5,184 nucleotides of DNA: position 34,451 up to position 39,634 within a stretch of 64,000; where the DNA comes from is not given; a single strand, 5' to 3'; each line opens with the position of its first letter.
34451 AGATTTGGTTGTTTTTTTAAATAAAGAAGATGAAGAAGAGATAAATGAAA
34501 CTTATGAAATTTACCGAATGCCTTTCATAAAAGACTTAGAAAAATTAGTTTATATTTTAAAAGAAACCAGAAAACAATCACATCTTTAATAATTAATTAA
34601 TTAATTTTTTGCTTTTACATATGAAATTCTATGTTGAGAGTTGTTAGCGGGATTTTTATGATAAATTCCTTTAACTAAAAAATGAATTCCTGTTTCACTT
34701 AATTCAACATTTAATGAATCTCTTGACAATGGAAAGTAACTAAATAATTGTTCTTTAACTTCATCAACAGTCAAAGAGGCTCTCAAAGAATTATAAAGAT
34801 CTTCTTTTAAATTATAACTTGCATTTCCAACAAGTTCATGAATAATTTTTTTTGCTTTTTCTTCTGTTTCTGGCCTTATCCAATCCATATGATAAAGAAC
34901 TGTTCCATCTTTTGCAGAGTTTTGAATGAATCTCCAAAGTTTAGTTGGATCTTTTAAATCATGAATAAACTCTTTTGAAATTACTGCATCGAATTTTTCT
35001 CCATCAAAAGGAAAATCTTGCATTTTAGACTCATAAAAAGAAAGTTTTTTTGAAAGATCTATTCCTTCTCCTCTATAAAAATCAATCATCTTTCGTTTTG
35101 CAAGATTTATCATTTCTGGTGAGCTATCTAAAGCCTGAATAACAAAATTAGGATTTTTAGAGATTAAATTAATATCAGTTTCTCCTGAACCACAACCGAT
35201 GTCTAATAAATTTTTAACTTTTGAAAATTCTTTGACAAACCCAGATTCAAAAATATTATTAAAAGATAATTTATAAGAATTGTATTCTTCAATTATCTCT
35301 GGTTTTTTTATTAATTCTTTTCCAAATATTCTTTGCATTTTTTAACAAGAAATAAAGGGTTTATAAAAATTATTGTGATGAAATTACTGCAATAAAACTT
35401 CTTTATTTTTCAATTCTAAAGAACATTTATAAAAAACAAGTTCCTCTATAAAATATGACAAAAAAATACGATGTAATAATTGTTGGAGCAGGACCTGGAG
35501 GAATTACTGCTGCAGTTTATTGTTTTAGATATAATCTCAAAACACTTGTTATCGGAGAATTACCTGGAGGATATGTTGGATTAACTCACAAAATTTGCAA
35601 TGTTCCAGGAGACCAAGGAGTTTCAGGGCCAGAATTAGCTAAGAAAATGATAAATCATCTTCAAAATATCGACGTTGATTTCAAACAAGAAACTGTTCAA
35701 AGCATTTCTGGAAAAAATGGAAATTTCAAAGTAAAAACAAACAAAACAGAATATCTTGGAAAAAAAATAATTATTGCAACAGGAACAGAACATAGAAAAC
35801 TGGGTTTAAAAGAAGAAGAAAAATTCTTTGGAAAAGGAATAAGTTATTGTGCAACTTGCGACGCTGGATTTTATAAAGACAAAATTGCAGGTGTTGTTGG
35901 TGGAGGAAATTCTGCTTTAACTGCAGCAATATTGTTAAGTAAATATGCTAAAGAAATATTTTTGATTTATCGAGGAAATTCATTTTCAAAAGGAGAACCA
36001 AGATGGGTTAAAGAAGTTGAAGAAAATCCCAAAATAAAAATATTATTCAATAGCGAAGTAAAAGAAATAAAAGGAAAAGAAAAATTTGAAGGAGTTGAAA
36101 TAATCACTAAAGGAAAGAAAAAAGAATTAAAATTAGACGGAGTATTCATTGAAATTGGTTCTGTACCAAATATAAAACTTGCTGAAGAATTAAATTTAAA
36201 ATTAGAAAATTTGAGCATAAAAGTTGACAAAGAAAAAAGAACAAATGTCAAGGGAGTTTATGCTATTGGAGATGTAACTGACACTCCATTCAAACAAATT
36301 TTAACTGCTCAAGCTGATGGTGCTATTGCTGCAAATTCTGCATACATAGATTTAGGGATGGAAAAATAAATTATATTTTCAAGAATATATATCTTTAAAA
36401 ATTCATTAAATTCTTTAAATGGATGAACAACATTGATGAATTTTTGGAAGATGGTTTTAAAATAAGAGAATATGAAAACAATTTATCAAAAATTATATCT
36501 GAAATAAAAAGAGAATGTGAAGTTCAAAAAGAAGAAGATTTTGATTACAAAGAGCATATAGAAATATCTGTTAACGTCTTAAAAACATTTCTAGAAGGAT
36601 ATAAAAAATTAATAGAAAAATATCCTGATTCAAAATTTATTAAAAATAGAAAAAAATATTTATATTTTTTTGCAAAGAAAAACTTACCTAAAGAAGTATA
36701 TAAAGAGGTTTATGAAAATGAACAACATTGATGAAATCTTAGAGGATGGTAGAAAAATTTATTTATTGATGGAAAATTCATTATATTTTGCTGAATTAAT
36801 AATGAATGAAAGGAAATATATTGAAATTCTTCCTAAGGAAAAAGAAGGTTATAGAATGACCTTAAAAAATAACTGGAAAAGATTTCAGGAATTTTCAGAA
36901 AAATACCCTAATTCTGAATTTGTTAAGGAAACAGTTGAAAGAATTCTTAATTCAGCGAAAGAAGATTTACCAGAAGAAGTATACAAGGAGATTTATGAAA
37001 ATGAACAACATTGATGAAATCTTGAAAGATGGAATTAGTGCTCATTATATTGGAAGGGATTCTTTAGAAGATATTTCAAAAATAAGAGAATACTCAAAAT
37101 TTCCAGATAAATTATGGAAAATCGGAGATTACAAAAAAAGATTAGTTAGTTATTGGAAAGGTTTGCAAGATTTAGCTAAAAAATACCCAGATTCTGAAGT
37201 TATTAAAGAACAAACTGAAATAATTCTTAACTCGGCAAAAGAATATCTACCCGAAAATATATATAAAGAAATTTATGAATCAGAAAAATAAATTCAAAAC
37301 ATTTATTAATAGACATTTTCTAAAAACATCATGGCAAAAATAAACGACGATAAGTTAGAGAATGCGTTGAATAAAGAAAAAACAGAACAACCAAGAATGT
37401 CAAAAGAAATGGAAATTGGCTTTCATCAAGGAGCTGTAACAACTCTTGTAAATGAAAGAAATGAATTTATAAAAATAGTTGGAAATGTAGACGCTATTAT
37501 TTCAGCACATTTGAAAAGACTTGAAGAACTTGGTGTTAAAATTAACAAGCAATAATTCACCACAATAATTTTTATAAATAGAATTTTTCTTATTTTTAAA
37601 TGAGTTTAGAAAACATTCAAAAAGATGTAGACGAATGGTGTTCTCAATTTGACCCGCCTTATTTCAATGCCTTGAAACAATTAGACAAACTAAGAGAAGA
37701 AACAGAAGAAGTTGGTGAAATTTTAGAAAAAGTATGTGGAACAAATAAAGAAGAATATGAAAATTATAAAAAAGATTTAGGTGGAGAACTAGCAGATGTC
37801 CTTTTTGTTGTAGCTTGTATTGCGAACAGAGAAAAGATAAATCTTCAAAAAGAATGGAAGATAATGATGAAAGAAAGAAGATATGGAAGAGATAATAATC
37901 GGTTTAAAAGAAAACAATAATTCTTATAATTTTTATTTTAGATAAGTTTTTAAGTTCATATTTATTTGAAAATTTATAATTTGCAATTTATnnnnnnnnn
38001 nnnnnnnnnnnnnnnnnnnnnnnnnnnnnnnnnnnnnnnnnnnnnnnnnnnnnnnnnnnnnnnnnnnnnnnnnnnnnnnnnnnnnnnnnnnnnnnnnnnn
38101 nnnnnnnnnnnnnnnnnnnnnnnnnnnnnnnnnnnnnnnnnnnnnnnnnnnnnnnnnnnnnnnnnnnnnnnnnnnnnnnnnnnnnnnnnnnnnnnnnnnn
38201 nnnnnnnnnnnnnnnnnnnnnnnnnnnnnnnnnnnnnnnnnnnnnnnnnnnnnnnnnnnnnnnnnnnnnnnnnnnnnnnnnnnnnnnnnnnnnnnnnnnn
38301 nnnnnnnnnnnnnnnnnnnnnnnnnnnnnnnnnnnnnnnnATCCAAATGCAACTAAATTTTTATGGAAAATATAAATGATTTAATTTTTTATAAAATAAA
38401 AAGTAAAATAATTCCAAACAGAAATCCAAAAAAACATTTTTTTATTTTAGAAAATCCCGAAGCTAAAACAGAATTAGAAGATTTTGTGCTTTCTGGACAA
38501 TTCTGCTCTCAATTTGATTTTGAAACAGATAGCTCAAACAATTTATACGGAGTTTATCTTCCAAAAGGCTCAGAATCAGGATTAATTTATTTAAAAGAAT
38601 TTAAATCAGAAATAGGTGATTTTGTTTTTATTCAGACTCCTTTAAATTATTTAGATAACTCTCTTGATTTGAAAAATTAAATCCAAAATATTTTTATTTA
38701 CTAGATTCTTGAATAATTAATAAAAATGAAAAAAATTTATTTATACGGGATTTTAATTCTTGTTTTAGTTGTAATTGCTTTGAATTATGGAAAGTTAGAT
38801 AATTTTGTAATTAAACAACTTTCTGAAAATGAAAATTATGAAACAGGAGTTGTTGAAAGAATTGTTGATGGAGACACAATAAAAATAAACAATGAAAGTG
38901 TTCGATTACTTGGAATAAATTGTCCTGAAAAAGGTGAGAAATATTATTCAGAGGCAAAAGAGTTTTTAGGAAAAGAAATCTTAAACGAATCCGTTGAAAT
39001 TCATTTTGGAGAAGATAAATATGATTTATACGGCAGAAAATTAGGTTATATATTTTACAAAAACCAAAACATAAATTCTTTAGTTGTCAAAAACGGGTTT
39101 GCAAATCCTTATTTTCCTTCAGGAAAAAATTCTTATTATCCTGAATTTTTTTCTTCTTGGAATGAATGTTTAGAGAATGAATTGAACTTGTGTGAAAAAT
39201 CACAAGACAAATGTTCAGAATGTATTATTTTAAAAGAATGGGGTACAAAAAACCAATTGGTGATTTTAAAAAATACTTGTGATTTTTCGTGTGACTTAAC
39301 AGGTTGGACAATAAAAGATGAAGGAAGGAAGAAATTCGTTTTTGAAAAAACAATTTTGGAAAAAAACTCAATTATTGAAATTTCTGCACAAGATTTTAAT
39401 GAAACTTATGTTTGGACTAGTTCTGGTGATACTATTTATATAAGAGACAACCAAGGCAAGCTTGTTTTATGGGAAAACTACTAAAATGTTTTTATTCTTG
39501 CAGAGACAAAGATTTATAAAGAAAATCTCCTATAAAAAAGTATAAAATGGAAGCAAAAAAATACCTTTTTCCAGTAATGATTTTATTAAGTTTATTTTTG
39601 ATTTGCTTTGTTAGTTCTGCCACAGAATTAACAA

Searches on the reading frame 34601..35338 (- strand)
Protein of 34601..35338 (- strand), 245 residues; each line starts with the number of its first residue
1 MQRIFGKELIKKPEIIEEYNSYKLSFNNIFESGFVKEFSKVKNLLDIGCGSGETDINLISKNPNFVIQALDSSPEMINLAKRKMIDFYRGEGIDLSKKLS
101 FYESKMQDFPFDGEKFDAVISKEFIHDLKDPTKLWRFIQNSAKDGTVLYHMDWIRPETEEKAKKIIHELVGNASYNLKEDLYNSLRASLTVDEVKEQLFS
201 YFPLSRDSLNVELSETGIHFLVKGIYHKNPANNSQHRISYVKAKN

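Call 53: search_protein_families(library=pfam, max_evalue=0.001, proteins=[window:34601-35338:-])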
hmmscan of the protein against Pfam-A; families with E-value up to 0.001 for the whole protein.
window:34601-35338:- (245 aa): 7 families
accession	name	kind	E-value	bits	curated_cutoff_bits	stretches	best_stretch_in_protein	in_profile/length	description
PF13847.12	Methyltransf_31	-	2.1e-13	50.7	27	1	41-165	4-129/145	Methyltransferase domain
PF13489.12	Methyltransf_23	-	2.8e-12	47.1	27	1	37-157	19-123/164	Methyltransferase domain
PF13649.12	Methyltransf_25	-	8.4e-12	46.1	27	1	45-136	2-87/97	Methyltransferase domain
PF08241.18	Methyltransf_11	-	1.4e-11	45.3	21.2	1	45-148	1-93/95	Methyltransferase domain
PF08242.18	Methyltransf_12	-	1.9e-11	45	30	1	45-148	1-98/98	Methyltransferase domain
PF01209.24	Ubie_methyltran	-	2.6e-05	24.1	20.1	1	41-159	48-160/233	ubiE/COQ5 methyltransferase family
PF05175.20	MTS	-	9.4e-05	22.5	23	1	41-142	32-127/170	Methyltransferase small domain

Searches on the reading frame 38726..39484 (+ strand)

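Call 53: search_protein_families(library=pfam, max_evalue=0.001, proteins=[window:38726-39484:+])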
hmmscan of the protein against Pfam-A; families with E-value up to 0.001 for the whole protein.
window:38726-39484:+ (252 aa): 2 families
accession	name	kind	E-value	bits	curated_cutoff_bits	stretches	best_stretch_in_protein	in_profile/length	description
PF00565.23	SNase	-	3.6e-15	56.8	21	1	59-155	2-104/107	Staphylococcal nuclease homologue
PF00932.25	LTD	-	9.3e-09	36.1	34.3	1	173-249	17-104/109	Lamin Tail Domain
